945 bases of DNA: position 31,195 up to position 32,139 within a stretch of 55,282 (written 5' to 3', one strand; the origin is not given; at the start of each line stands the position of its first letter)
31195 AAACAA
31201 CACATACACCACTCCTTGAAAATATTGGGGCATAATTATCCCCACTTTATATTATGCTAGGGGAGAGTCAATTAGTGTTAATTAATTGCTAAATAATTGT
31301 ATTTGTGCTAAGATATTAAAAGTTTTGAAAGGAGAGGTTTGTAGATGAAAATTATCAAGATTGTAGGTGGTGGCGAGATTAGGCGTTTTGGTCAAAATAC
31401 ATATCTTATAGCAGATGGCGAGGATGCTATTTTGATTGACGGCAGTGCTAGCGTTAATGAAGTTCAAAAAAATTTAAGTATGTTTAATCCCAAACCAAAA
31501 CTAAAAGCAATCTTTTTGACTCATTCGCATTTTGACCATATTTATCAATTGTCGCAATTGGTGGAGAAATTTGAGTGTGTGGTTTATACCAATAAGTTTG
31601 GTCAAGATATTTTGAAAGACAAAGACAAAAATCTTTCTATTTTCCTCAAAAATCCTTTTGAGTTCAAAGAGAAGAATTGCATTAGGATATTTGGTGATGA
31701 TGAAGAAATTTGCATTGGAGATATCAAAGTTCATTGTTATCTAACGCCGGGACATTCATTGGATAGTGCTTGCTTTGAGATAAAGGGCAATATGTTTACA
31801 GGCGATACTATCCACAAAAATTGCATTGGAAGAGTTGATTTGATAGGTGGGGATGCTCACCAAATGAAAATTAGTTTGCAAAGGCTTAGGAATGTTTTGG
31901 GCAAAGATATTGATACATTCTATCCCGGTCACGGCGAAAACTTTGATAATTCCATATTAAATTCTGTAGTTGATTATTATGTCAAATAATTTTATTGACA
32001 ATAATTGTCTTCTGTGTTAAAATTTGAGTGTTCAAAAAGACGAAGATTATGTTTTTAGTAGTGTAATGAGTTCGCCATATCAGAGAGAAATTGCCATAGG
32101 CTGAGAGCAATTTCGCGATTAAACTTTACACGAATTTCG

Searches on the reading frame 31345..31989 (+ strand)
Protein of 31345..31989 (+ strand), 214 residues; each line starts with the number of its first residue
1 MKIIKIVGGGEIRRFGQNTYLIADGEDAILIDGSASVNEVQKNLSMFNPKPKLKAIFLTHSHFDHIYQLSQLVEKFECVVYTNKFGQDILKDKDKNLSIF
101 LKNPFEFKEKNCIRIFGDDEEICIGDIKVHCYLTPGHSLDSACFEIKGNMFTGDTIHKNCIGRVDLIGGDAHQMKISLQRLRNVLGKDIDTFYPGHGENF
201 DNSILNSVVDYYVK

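Call 6: search_protein_families(library=pfam, proteins=[window:31345-31989:+], max_evalue=0.01)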
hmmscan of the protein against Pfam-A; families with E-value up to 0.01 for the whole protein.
window:31345-31989:+ (214 aa): 4 families
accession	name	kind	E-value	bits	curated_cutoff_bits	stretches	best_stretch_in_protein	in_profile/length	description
PF00753.33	Lactamase_B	-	1e-21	78.2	22.7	1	14-196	3-196/196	Metallo-beta-lactamase superfamily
PF12706.13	Lactamase_B_2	-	1.3e-05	25.3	27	1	29-131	3-105/200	Beta-lactamase superfamily domain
PF19583.5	ODP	-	0.00026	21.3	27.2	1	17-90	3-79/194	ODP family beta lactamase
PF13483.12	Lactamase_B_3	-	0.0017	18.8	24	1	11-68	1-52/160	Beta-lactamase superfamily domain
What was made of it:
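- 31345..31989 (+): Divergently transcribed MBL-fold hydrolase gene, the conserved neighbour of the micro-ORF (context, not shown to be functionally linked). Call 6 gives the Pfam Lactamase_B match.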

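Call 16: find_encoding_contigs(protein=window:31345-31989:+, flank=5000, max_places=10)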
Protein window:31345-31989:+ (214 aa): 1 contig read that carries it; 1 place shown.
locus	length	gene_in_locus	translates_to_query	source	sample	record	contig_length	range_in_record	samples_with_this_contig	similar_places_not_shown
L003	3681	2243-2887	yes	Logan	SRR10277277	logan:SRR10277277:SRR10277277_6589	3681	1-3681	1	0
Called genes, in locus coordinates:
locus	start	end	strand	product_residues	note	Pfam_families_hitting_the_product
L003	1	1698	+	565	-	?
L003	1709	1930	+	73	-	PF00550:PP-binding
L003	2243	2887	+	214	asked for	PF23023:Anti-Pycsar_Apyc1 (faint), PF00753:Lactamase_B, PF12706:Lactamase_B_2 (weak)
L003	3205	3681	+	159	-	?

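Call 27: find_homologous_proteins(query=window:31345-31989:+, max_evalue=1e-20)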
Query window:31345-31989:+ (214 aa): 54 proteins with E <= 1e-20 among 313 candidates.
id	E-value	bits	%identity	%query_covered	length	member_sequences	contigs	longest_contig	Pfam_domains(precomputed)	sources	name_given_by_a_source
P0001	1.7e-141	487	100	100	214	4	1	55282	PF12706.14,PF23023.2,PF00753.34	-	-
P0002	1.4e-93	330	68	100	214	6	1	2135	PF12706.14,PF23023.2,PF19583.6,PF00753.34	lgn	-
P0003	8.7e-93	328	66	100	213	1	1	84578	PF12706.14,PF23023.2,PF19583.6,PF00753.34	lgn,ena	-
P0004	5.6e-92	325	66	100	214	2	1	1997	PF12706.14,PF23023.2,PF19583.6,PF00753.34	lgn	-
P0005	2.0e-91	323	66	100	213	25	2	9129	PF12706.14,PF23023.2,PF00753.34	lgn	-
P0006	2.3e-91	323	65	100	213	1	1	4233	PF12706.14,PF23023.2,PF19583.6,PF00753.34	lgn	-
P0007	4.6e-91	322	64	100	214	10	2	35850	PF12706.14,PF23023.2,PF00753.34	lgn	-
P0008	5.2e-88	312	64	100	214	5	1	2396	PF12706.14,PF23023.2,PF00753.34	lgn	-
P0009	1.6e-87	311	64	100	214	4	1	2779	PF12706.14,PF23023.2,PF00753.34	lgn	-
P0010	1.4e-84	301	63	99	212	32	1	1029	PF12706.14,PF23023.2,PF00753.34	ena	-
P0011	7.5e-84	299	62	100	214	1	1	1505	PF12706.14,PF23023.2,PF00753.34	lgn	-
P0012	6.7e-82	292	62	100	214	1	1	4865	PF12706.14,PF23023.2,PF19583.6,PF00753.34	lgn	-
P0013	3.3e-81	290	61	100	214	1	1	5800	PF12706.14,PF23023.2,PF00753.34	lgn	-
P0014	4.4e-78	280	58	100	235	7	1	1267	PF12706.14,PF23023.2,PF00753.34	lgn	-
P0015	3.8e-73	264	53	100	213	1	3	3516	PF12706.14,PF23023.2,PF00753.34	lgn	-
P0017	1.1e-72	262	53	100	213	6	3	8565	PF12706.14,PF23023.2,PF00753.34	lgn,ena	-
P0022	6.0e-61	224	53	100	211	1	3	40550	PF12706.14,PF23023.2,PF19583.6,PF00753.34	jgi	-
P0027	1.4e-58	216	50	96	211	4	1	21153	PF12706.14,PF23023.2,PF00753.34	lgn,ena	-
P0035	1.8e-56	209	53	93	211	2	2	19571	PF12706.14,PF23023.2,PF19583.6,PF00753.34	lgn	-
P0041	1.1e-53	200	48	94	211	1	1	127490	PF12706.14,PF23023.2,PF00753.34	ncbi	-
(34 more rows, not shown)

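Call 28: find_encoding_contigs(protein=P0003, flank=5000, max_places=3)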
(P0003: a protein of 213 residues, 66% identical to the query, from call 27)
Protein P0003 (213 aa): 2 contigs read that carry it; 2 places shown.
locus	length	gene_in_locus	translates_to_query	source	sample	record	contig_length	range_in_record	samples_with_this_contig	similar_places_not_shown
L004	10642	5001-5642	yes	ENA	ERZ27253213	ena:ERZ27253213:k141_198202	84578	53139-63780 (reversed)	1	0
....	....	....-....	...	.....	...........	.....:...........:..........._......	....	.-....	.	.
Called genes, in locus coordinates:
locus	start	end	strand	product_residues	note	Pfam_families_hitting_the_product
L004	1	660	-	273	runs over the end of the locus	PF04991:LicD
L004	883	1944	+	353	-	PF00155:Aminotran_1_2, PF00266:Aminotran_5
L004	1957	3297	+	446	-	PF01467:CTP_transf_like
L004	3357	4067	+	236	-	PF01255:Prenyltransf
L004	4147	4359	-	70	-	-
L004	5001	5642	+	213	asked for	PF23023:Anti-Pycsar_Apyc1, PF00753:Lactamase_B, PF19583:ODP (faint), PF12706:Lactamase_B_2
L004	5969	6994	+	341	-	PF02912:Phe_tRNA-synt_N, PF01409:tRNA-synt_2d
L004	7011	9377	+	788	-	PF01588:tRNA_bind, PF03483:B3_4, PF03484:B5, PF17759:tRNA_synthFbeta, PF03147:FDX-ACB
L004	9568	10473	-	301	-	PF01156:IU_nuc_hydro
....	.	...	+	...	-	?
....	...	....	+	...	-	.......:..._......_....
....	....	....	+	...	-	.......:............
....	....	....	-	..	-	-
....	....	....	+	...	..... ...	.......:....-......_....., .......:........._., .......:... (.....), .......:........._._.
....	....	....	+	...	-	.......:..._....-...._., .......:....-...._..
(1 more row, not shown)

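Call 29: find_encoding_contigs(protein=P0007, flank=5000, max_places=3)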
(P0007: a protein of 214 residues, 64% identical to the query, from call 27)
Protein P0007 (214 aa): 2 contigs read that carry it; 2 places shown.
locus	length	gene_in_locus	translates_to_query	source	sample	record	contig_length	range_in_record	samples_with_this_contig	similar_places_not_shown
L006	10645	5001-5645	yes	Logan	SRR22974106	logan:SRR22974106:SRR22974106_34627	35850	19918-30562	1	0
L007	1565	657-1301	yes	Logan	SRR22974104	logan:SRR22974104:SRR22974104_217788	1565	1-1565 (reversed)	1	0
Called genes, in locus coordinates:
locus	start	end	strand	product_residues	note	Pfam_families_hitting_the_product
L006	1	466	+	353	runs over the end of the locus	PF00155:Aminotran_1_2, PF00266:Aminotran_5 (weak)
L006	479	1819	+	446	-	PF01467:CTP_transf_like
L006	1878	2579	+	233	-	PF01255:Prenyltransf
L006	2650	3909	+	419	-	PF04932:Wzy_C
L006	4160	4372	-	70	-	-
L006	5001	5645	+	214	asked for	PF23023:Anti-Pycsar_Apyc1, PF00753:Lactamase_B, PF12706:Lactamase_B_2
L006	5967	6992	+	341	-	PF02912:Phe_tRNA-synt_N, PF01409:tRNA-synt_2d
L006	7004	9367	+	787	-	PF01588:tRNA_bind, PF03483:B3_4, PF03484:B5, PF17759:tRNA_synthFbeta, PF03147:FDX-ACB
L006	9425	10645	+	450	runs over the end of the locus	-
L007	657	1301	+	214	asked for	PF23023:Anti-Pycsar_Apyc1, PF00753:Lactamase_B, PF12706:Lactamase_B_2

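Call 30: find_encoding_contigs(protein=P0005, flank=5000, max_places=3)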
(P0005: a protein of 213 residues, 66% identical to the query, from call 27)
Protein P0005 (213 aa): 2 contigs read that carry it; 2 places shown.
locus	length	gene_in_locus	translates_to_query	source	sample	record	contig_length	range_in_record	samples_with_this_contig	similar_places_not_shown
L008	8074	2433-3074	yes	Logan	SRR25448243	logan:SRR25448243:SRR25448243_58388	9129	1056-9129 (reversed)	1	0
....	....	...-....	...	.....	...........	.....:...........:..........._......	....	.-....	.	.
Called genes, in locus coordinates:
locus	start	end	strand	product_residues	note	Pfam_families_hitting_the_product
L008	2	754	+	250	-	?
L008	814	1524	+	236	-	PF01255:Prenyltransf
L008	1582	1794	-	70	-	-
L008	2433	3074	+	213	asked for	PF23023:Anti-Pycsar_Apyc1, PF00753:Lactamase_B, PF12706:Lactamase_B_2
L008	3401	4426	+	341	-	PF02912:Phe_tRNA-synt_N, PF01409:tRNA-synt_2d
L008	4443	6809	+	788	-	PF01588:tRNA_bind, PF03483:B3_4, PF03484:B5, PF17759:tRNA_synthFbeta, PF03147:FDX-ACB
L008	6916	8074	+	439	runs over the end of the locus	-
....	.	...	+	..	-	?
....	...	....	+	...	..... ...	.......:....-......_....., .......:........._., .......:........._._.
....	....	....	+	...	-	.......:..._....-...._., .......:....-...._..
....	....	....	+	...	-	?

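Call 37: find_encoding_contigs(protein=P0013, flank=3000, max_places=2)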
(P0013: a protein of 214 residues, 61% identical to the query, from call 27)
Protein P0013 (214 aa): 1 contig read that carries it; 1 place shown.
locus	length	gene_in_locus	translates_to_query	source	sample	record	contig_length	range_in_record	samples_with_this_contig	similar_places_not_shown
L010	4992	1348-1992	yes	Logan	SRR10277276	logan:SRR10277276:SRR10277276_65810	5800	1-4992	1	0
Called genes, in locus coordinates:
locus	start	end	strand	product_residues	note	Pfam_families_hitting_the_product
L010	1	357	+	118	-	?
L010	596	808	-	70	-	-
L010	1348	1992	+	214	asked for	PF23023:Anti-Pycsar_Apyc1, PF00753:Lactamase_B, PF12706:Lactamase_B_2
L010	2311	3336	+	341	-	PF02912:Phe_tRNA-synt_N, PF01409:tRNA-synt_2d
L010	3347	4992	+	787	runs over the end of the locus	PF01588:tRNA_bind, PF03483:B3_4, PF03484:B5, PF17759:tRNA_synthFbeta, PF03147:FDX-ACB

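Call 38: find_encoding_contigs(protein=P0017, flank=3000, max_places=3)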
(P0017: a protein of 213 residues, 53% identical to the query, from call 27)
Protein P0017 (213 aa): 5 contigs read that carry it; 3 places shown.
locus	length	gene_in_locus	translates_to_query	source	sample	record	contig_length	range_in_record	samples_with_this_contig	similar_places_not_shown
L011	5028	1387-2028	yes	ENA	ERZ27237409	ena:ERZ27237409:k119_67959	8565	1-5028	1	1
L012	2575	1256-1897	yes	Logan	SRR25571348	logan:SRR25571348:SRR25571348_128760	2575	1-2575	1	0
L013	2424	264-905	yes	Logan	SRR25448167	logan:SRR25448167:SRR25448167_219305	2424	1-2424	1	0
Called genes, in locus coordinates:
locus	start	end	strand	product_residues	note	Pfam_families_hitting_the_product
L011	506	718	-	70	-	-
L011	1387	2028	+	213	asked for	PF23023:Anti-Pycsar_Apyc1, PF00753:Lactamase_B, PF12706:Lactamase_B_2 (weak)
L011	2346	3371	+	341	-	PF02912:Phe_tRNA-synt_N, PF01409:tRNA-synt_2d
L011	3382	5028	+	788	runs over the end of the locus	PF01588:tRNA_bind, PF03483:B3_4, PF03484:B5, PF17759:tRNA_synthFbeta, PF03147:FDX-ACB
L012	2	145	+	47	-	?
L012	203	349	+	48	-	-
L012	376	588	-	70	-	-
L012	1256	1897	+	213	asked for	PF23023:Anti-Pycsar_Apyc1, PF00753:Lactamase_B, PF12706:Lactamase_B_2 (weak)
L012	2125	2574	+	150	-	?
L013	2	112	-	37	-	?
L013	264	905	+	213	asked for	PF23023:Anti-Pycsar_Apyc1, PF00753:Lactamase_B, PF12706:Lactamase_B_2 (weak)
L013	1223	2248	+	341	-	PF02912:Phe_tRNA-synt_N, PF01409:tRNA-synt_2d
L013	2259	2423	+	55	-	?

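Call 39: find_encoding_contigs(protein=P0022, flank=3000, max_places=3)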
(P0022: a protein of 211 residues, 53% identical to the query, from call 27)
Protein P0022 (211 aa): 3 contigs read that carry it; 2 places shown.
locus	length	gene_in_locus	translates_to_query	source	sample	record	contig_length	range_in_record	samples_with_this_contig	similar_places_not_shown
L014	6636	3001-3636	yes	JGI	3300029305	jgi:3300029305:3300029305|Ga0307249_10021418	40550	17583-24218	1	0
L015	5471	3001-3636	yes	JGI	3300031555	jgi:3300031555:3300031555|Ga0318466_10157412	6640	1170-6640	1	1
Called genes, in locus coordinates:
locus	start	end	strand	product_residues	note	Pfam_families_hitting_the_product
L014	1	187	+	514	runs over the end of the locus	PF01943:Polysacc_synt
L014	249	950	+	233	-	PF01255:Prenyltransf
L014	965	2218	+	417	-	PF04932:Wzy_C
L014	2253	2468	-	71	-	-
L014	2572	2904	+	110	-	-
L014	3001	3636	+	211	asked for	PF23023:Anti-Pycsar_Apyc1, PF00753:Lactamase_B, PF19583:ODP (weak), PF12706:Lactamase_B_2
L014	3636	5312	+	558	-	PF03485:Arg_tRNA_synt_N, PF00750:tRNA-synt_1d, PF05746:DALR_1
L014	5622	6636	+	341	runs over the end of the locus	PF02912:Phe_tRNA-synt_N, PF01409:tRNA-synt_2d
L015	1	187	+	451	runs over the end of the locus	?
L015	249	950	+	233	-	PF01255:Prenyltransf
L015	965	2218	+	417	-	PF04932:Wzy_C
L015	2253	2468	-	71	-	-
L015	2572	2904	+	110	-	-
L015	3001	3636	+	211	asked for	PF23023:Anti-Pycsar_Apyc1, PF00753:Lactamase_B, PF19583:ODP (weak), PF12706:Lactamase_B_2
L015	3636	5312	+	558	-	PF03485:Arg_tRNA_synt_N, PF00750:tRNA-synt_1d, PF05746:DALR_1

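Call 40: find_encoding_contigs(protein=P0041, flank=3000, max_places=2)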
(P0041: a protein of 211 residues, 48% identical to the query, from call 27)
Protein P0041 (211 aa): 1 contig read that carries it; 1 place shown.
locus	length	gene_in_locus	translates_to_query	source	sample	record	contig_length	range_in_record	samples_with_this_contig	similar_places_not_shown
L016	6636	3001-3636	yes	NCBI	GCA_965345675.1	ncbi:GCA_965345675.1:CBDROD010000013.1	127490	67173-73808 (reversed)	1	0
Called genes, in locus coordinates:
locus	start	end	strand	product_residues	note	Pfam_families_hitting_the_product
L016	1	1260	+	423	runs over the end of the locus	PF01943:Polysacc_synt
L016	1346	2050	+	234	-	PF01255:Prenyltransf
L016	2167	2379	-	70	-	-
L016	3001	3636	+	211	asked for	PF23023:Anti-Pycsar_Apyc1 (weak), PF00753:Lactamase_B, PF12706:Lactamase_B_2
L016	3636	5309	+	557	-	PF03485:Arg_tRNA_synt_N, PF00750:tRNA-synt_1d, PF05746:DALR_1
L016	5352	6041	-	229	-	-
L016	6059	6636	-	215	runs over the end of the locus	-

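Call 48: find_encoding_contigs(protein=P0002, flank=3000, max_places=2)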
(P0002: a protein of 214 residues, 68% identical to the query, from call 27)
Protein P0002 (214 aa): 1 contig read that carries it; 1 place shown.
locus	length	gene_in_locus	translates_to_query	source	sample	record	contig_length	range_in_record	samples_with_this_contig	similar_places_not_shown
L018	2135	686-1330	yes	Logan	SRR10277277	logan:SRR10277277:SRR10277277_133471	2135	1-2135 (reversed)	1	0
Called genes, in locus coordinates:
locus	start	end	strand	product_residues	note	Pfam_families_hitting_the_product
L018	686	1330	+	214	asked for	PF23023:Anti-Pycsar_Apyc1, PF00753:Lactamase_B, PF19583:ODP (weak), PF12706:Lactamase_B_2 (weak)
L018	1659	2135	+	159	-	?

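Call 49: find_encoding_contigs(protein=P0027, flank=3000, max_places=2)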
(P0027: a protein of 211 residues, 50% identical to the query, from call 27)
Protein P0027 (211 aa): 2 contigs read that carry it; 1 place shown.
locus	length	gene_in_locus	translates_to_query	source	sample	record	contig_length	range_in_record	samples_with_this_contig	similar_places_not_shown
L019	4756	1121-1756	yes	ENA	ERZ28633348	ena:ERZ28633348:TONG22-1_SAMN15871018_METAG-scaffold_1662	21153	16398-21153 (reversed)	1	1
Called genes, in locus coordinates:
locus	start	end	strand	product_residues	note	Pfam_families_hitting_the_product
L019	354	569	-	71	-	-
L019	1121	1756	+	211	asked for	PF23023:Anti-Pycsar_Apyc1, PF00753:Lactamase_B, PF12706:Lactamase_B_2 (weak)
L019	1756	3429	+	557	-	PF03485:Arg_tRNA_synt_N, PF00750:tRNA-synt_1d, PF05746:DALR_1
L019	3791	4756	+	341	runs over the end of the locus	PF02912:Phe_tRNA-synt_N, PF01409:tRNA-synt_2d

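Call 50: find_encoding_contigs(protein=P0035, flank=3000, max_places=2)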
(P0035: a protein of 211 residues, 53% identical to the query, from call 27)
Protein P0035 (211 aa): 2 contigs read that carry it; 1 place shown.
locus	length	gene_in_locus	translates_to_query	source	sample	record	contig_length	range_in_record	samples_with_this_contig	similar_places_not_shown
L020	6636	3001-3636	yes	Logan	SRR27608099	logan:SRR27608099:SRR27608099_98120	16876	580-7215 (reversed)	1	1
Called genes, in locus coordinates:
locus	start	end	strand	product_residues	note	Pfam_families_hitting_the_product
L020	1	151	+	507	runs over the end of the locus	PF01943:Polysacc_synt, PF13440:Polysacc_synt_3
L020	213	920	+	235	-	PF01255:Prenyltransf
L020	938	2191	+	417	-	PF04932:Wzy_C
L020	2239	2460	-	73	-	-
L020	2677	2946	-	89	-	-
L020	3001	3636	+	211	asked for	PF23023:Anti-Pycsar_Apyc1, PF00753:Lactamase_B, PF19583:ODP (faint), PF12706:Lactamase_B_2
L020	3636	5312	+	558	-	PF03485:Arg_tRNA_synt_N, PF00750:tRNA-synt_1d, PF05746:DALR_1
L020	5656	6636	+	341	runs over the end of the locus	PF02912:Phe_tRNA-synt_N, PF01409:tRNA-synt_2d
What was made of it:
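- On SCIFF / ranthipeptide precursor: The neighbours in all loci are uppS, Wzy_C, the 70-aa gene, MBL and pheST or argS (calls 28-30, 37-40, 49, 50).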

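Call 60: search_protein_families(library=ncbifam, proteins=[window:31345-31989:+], max_evalue=1)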
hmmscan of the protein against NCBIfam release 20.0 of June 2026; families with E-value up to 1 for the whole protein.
window:31345-31989:+ (214 aa): 51 families (the best 25 are shown)
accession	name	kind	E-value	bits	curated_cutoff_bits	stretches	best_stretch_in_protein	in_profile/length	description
NF041804.1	MBL_fold_SolJ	exception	1.8e-17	63.3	350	1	14-203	15-185/224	solanimycin biosynthesis MBL-fold hydrolase SolJ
NF007597.0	PRK10241.1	equivalog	1.7e-16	60.3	421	2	98-183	71-154/251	hydroxyacylglutathione hydrolase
TIGR03413.1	GSH_gloB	equivalog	2.1e-16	60.1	200.8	1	20-196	13-164/248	hydroxyacylglutathione hydrolase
NF012229.1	bla_class_B_core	domain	1.7e-14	54.2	100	1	16-144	14-136/139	metallo-beta-lactamase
NF033105.1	bla_subclass_B3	equivalog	1.9e-13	50.3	240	1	19-145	25-154/257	subclass B3 metallo-beta-lactamase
NF040641.1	bifunc_ST_SDO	equivalog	3.5e-10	39.3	625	1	52-183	201-331/423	bifunctional sulfur transferase/dioxygenase Blh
NF000427.2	blaCAU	exception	1.7e-08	34.1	500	1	16-143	25-155/262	CAU/MBL1b family subclass B3 metallo-beta-lactamase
NF000469.2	CAR_gen_B3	exception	3.3e-08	32.9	500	1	20-162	77-219/311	CAR family subclass B3 metallo-beta-lactamase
NF033185.1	B3_Acin_new2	exception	4.1e-08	32.7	625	1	16-141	50-177/285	putative subclass B3 metallo-beta-lactamase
NF047419.1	RNase_J1_RnjA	exception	4.8e-08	32.2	820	1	6-139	4-137/549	ribonuclease J1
NF012101.1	blaGOB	exception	1.6e-07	30.9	560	1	18-145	53-183/290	GOB family subclass B3 metallo-beta-lactamase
TIGR00649.1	MG423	subfamily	3.8e-07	28.9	400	1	4-105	4-112/546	RNase J family beta-CASP ribonuclease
NF033088.2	bla_subclass_B1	equivalog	4.7e-07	29.7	200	1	13-207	27-211/217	subclass B1 metallo-beta-lactamase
NF012148.0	blaKHM-HMB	exception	4.5e-06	26.3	450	1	16-116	49-150/238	KHM/HMB family subclass B1 metallo-beta-lactamase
NF033184.1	B3_Acin_new1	exception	9.2e-06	25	580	1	15-145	47-181/283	putative subclass B3 metallo-beta-lactamase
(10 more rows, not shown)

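Call 91: search_protein_families(library=pfam, proteins=[L006:9425-10645:+, L016:5352-6041:-, L016:6059-6634:-, L008:6916-8073:+], max_evalue=0.01)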
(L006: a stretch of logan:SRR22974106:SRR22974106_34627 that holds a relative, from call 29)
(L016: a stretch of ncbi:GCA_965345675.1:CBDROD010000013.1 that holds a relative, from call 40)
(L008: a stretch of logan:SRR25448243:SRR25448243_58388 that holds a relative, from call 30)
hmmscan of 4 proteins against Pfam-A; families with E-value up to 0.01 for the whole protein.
L006:9425-10645:+ (407 aa): 0 families

L016:5352-6041:- (229 aa): 1 family
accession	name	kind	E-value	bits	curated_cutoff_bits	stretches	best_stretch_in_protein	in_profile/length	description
PF13274.11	SocA_Panacea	-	0.0069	17.7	25.7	0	38-71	3-35/113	Antitoxin SocA-like, Panacea domain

L016:6059-6634:- (191 aa): 0 families

L008:6916-8073:+ (386 aa): 0 families
